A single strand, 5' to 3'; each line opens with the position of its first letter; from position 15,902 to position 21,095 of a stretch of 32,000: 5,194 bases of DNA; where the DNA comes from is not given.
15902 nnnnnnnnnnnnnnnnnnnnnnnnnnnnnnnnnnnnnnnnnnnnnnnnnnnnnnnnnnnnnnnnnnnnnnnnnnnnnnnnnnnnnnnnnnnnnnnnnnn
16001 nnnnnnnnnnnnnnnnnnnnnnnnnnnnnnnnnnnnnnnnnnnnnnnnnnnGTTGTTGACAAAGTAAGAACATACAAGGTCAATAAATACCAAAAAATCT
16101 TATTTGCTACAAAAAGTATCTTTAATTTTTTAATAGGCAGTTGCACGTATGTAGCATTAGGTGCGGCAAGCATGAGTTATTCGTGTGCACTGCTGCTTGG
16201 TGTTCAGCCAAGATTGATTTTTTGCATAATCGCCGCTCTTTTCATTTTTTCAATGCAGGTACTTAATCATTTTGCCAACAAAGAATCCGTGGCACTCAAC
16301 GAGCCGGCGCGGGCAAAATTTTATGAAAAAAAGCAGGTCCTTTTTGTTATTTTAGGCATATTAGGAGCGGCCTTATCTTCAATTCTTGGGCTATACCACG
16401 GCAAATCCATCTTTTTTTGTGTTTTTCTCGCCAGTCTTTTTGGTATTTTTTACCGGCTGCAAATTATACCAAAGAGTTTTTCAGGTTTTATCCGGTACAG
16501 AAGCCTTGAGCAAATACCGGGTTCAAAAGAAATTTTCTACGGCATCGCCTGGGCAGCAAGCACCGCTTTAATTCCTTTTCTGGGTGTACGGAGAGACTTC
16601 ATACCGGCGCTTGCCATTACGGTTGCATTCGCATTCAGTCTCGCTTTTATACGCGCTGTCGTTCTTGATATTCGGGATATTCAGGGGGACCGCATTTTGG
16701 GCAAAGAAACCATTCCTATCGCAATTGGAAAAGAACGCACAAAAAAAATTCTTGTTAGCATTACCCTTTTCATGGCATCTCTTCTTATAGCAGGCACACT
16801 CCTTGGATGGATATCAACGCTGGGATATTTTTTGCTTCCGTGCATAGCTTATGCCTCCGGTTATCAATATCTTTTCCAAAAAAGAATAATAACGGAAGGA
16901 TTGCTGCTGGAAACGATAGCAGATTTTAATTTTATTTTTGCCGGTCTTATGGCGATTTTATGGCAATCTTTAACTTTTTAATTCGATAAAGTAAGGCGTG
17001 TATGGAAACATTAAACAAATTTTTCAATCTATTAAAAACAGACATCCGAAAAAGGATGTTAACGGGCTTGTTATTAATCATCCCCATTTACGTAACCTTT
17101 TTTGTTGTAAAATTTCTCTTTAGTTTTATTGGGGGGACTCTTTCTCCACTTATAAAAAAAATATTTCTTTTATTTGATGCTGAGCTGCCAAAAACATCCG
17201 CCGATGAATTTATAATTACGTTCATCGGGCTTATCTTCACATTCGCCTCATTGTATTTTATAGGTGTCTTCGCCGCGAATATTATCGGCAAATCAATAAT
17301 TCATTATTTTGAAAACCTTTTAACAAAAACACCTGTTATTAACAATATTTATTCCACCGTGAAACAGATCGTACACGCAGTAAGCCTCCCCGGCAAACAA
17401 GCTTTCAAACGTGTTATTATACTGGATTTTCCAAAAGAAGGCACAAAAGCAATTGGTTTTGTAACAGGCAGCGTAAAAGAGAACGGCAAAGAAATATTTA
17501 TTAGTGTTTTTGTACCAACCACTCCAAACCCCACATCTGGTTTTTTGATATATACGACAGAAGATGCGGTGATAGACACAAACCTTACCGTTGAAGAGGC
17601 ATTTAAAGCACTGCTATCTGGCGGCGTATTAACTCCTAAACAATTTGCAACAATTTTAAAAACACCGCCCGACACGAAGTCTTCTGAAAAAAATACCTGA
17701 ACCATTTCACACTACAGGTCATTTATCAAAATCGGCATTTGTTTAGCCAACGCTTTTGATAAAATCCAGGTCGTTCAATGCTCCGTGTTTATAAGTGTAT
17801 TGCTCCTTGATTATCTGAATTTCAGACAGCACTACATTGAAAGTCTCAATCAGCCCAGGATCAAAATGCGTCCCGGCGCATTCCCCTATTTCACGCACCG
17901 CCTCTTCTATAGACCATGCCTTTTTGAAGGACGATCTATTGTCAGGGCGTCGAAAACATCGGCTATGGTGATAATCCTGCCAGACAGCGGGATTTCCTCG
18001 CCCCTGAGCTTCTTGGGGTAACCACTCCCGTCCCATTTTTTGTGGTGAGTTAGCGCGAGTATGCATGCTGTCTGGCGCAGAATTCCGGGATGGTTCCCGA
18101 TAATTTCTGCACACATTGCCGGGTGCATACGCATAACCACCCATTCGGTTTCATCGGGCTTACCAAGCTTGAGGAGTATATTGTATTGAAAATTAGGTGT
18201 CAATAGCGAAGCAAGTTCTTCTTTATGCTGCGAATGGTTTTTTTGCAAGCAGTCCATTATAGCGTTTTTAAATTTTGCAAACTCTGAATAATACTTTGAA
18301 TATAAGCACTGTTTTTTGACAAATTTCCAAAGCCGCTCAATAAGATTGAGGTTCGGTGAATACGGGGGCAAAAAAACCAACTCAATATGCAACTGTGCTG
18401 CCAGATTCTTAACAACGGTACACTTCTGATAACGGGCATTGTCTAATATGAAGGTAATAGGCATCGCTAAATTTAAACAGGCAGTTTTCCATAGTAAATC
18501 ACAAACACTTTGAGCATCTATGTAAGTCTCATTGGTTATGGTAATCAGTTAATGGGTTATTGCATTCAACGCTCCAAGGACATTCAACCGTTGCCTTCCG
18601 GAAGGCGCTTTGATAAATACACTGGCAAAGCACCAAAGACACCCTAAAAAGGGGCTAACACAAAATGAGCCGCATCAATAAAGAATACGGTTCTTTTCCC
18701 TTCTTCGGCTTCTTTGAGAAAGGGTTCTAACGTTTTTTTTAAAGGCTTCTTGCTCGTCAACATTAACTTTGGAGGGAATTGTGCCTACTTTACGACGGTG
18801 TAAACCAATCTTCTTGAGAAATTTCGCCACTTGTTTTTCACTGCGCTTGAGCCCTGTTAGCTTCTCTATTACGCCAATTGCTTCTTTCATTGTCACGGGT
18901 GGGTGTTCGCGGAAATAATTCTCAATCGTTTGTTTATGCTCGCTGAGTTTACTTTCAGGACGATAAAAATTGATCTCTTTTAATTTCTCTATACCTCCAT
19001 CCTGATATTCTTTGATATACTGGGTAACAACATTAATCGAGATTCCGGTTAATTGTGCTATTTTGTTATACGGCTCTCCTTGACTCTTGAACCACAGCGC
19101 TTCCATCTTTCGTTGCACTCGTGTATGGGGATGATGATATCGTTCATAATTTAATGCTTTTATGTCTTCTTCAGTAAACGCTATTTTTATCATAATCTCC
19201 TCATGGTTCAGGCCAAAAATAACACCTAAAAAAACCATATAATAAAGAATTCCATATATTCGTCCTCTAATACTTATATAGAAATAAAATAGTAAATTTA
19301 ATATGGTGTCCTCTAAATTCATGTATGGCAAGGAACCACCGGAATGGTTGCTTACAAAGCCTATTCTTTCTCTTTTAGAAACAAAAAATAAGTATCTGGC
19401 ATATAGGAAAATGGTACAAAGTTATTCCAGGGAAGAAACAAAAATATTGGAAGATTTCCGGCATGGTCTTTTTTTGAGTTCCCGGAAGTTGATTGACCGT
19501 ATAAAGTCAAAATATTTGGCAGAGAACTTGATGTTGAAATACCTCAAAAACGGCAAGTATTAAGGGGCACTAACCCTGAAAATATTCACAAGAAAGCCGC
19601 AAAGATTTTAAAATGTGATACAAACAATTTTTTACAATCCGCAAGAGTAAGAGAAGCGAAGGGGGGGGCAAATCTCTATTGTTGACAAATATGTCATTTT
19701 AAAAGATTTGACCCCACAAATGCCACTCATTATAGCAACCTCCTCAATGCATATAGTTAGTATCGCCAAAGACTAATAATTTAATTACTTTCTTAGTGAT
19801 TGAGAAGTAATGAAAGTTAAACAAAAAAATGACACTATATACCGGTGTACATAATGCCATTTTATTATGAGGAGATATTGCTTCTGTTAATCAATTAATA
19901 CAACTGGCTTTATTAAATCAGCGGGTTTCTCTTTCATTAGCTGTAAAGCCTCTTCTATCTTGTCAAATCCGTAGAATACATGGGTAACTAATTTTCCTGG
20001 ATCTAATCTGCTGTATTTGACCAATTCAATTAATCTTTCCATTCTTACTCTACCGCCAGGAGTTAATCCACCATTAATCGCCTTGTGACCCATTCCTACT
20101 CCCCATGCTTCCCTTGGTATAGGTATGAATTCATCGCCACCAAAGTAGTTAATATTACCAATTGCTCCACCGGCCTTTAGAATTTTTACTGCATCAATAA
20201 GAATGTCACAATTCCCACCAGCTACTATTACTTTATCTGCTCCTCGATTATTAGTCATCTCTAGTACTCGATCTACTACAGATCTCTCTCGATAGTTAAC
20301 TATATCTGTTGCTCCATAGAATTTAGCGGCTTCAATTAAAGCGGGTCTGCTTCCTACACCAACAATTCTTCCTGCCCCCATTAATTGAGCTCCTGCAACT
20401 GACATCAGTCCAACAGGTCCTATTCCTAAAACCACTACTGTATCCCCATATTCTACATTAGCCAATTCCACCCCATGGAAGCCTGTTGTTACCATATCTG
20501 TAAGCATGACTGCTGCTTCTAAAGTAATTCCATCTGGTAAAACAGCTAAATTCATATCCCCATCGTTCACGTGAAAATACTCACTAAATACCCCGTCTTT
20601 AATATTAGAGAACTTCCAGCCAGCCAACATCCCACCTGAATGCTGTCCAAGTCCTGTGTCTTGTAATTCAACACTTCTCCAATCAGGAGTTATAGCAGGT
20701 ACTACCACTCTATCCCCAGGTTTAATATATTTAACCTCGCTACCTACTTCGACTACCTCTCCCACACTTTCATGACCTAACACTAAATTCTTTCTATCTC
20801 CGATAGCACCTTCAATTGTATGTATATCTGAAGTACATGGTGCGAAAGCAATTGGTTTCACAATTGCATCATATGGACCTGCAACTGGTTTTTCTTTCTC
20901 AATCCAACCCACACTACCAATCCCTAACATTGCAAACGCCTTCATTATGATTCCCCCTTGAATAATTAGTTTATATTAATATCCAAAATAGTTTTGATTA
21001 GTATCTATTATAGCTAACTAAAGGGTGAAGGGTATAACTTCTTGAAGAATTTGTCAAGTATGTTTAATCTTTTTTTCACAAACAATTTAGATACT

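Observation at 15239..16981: IspH (LytB) fused to a UbiA-like polytopic membrane domain with a degenerate first Asp-rich motif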

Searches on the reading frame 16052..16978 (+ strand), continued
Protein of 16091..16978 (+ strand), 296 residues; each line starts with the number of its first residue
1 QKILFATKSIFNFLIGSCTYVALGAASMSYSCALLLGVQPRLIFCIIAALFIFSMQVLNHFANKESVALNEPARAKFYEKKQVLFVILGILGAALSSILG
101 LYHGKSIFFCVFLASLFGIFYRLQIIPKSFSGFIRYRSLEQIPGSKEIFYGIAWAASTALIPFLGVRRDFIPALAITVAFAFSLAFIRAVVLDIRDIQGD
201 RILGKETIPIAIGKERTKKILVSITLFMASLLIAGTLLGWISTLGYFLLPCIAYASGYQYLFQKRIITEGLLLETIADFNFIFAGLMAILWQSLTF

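Call 42: fold_search(model_id=the predicted structure, library=pdb)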
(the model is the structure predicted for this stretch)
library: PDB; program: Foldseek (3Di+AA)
matches with E <= 10: 516; with E <= 0.001: 13
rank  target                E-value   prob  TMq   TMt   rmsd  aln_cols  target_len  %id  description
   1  4tq3_A                4.5e-05  1.00  0.62  0.67   5.5       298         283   18  Structure of a UbiA homolog from Archaeoglobus fulgidus bound to GPP and Mg2+ (released 2014-07-16)
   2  4tq4_D                6.4e-05  1.00  0.61  0.64   5.5       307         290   17  Structure of a UbiA homolog from Archaeoglobus fulgidus bound to DMAPP and Mg2+ (released 2014-07-16)
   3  4tq3_B                6.9e-05  1.00  0.62  0.66   5.6       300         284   17  Structure of a UbiA homolog from Archaeoglobus fulgidus bound to GPP and Mg2+ (released 2014-07-16)
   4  7bpu_A                1.2e-04  1.00  0.53  0.57   7.3       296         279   15  Structural and mechanistic insights into the biosynthesis of Digeranylgeranylglyceryl phosphate synthase in membranes (released 2021-04-14)
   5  4tq4_C                1.4e-04  1.00  0.62  0.66   5.4       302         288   17  Structure of a UbiA homolog from Archaeoglobus fulgidus bound to DMAPP and Mg2+ (released 2014-07-16)
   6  4od4_A                1.4e-04  1.00  0.66  0.73   4.5       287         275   15  Apo structure of a UbiA homolog from Aeropyrum pernix K1 (released 2014-03-19)
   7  4tq4_A                1.6e-04  1.00  0.63  0.67   5.3       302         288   17  Structure of a UbiA homolog from Archaeoglobus fulgidus bound to DMAPP and Mg2+ (released 2014-07-16)
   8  4tq4_B                1.6e-04  1.00  0.60  0.64   5.7       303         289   17  Structure of a UbiA homolog from Archaeoglobus fulgidus bound to DMAPP and Mg2+ (released 2014-07-16)
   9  6m31_A                2.2e-04  1.00  0.55  0.60   7.3       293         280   16  Structural and Functional Insights into an Archaeal Lipid Synthase (released 2021-02-03)
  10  4tq6_B                2.8e-04  1.00  0.58  0.65   5.9       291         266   17  Structure of a UbiA homolog from Archaeoglobus fulgidus bound to Cd2+ (released 2014-07-16)
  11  4tq5                  3.7e-04  1.00  0.58  0.64   5.7       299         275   19  Structure of a UbiA homolog from Archaeoglobus fulgidus (released 2014-07-16)
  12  4tq6_A                7.2e-04  1.00  0.57  0.65   6.5       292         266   18  Structure of a UbiA homolog from Archaeoglobus fulgidus bound to Cd2+ (released 2014-07-16)
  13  4od5_A                7.9e-04  1.00  0.61  0.68   4.8       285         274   15  Substrate-bound structure of a UbiA homolog from Aeropyrum pernix K1 (released 2014-03-19)
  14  8djk_B                1.7e-02  1.00  0.51  0.55   6.7       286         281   14  HMGCR-UBIAD1 Complex State 2 (released 2022-08-03)
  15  9jr6_A                4.4e-02  0.99  0.38  0.37  15.3       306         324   14  Complex structure of OsSPS3 with Aclonifen (released 2025-12-17)
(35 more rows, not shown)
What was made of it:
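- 16145..16978 (+): UbiA-fold domain (residues 303-580) with nine predicted transmembrane helices, N-terminus inside. Foldseek matches 4tq3, 4od4, 7bpu and 6m31 with TM 0.53-0.73 (call 42).
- Closest known: Chlorophyll/bacteriochlorophyll synthase. Same: All share the nine-helix UbiA fold (7bpu and 6m31, call 42).
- The C-terminal model (pLDDT 95) matches AfUbiA, ApUbiA and DGGGPS (call 42).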

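Call 55: list_cluster_members(proteins=[P0155, P0157, P0158, P0161, P0163, P0165, P0168, P0175, P0190, P0233])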
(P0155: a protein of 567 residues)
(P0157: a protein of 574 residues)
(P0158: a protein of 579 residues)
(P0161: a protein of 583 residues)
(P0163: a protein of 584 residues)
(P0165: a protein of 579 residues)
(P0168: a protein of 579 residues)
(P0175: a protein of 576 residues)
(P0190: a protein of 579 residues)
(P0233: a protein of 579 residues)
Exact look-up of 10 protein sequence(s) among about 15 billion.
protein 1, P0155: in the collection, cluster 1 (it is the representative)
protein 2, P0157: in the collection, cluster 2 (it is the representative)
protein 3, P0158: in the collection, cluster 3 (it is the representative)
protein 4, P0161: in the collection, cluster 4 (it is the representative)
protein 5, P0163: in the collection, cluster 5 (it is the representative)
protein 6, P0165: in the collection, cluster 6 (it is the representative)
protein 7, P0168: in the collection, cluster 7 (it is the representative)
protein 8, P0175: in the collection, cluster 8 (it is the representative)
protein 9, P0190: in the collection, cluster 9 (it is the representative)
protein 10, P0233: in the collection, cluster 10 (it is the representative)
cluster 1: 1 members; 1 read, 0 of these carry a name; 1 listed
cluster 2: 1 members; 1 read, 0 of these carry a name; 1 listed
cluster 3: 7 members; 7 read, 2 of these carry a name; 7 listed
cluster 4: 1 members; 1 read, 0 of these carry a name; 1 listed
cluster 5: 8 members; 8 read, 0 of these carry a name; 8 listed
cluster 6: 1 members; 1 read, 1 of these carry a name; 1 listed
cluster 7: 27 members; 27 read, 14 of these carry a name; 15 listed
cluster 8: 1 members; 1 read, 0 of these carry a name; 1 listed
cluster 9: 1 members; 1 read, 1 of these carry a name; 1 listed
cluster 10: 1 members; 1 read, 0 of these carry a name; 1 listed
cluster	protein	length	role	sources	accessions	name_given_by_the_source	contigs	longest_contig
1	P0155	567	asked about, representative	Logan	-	-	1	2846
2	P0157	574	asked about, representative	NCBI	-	-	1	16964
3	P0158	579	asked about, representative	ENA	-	-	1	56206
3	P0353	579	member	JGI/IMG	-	4-hydroxy-3-methylbut-2-enyl diphosphate reductase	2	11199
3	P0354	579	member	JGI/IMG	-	(E)-4-hydroxy-3-methyl-but-2-enyl pyrophosphate reductase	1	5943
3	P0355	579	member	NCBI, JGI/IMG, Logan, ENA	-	-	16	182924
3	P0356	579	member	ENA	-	-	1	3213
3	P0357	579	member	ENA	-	-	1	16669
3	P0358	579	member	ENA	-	-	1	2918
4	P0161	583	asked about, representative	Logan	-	-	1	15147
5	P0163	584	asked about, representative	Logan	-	-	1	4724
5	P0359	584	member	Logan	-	-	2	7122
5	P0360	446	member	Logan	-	-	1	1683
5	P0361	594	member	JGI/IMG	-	-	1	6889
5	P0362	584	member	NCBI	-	-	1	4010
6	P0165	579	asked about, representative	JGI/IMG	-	(E)-4-hydroxy-3-methyl-but-2-enyl pyrophosphate reductase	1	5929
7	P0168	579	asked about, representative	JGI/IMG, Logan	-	-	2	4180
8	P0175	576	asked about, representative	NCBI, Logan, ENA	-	-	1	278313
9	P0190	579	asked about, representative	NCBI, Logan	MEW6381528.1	MAG: 4-hydroxy-3-methylbut-2-enyl diphosphate reductase [bacterium]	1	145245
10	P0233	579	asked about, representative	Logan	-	-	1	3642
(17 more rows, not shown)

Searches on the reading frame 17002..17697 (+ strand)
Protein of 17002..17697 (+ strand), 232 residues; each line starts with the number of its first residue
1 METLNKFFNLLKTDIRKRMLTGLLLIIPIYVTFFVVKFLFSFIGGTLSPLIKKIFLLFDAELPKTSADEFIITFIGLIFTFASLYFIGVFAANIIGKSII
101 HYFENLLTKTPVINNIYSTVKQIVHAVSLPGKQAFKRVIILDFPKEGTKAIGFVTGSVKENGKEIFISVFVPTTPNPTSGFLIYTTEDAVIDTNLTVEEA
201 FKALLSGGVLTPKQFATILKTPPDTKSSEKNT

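Call 3: search_protein_families(library=pfam, proteins=[window:17002-17697:+], max_evalue=1)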
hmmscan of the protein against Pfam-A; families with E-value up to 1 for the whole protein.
window:17002-17697:+ (232 aa): 1 family
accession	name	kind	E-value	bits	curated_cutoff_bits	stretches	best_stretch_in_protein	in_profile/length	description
PF04367.18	DUF502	-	6.2e-29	100.5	23.8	1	78-179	1-107/107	Protein of unknown function (DUF502)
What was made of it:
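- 17002..17700 (+): DUF502 membrane protein gene (232 aa), probably co-transcribed. Pfam E 6e-29 (call 3).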

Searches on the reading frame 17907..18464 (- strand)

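Call 53: search_protein_families(library=pfam, proteins=[window:17907-18464:-], max_evalue=0.001)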
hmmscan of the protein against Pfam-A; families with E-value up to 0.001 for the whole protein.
window:17907-18464:- (185 aa): 3 families
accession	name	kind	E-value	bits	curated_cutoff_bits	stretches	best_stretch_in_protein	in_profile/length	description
PF13358.12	DDE_3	-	2.4e-17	63.6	28.6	1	3-62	81-142/146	DDE superfamily endonuclease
PF13487.12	HD_5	-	6.5e-17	62.2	27.2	1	89-182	56-147/170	HD domain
PF01966.28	HD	-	1.9e-06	28.6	22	1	104-173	43-115/116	HD domain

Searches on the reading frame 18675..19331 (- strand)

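Call 53: search_protein_families(library=pfam, proteins=[window:18675-19331:-], max_evalue=0.001)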
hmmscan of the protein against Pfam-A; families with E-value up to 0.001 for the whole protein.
window:18675-19331:- (218 aa): 2 families
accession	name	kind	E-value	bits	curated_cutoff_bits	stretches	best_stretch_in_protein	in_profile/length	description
PF13384.12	HTH_23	-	2.3e-08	34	24.6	1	70-117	2-49/50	Homeodomain-like domain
PF13551.12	HTH_29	-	0.00013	22.4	28.1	0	83-131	9-60/64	Winged helix-turn helix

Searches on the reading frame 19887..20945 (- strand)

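Call 12: search_protein_families(library=pfam, proteins=[window:19887-20945:-], max_evalue=0.00001)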
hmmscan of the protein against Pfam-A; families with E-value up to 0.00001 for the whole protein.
window:19887-20945:- (352 aa): 2 families
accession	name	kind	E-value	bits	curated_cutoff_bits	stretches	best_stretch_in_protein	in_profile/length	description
PF00107.32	ADH_zinc_N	-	1.1e-16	61.4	31.8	1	177-278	1-101/129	Zinc-binding dehydrogenase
PF08240.17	ADH_N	-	2.7e-15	56.9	23.5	1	24-128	2-96/104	Alcohol dehydrogenase GroES-like domain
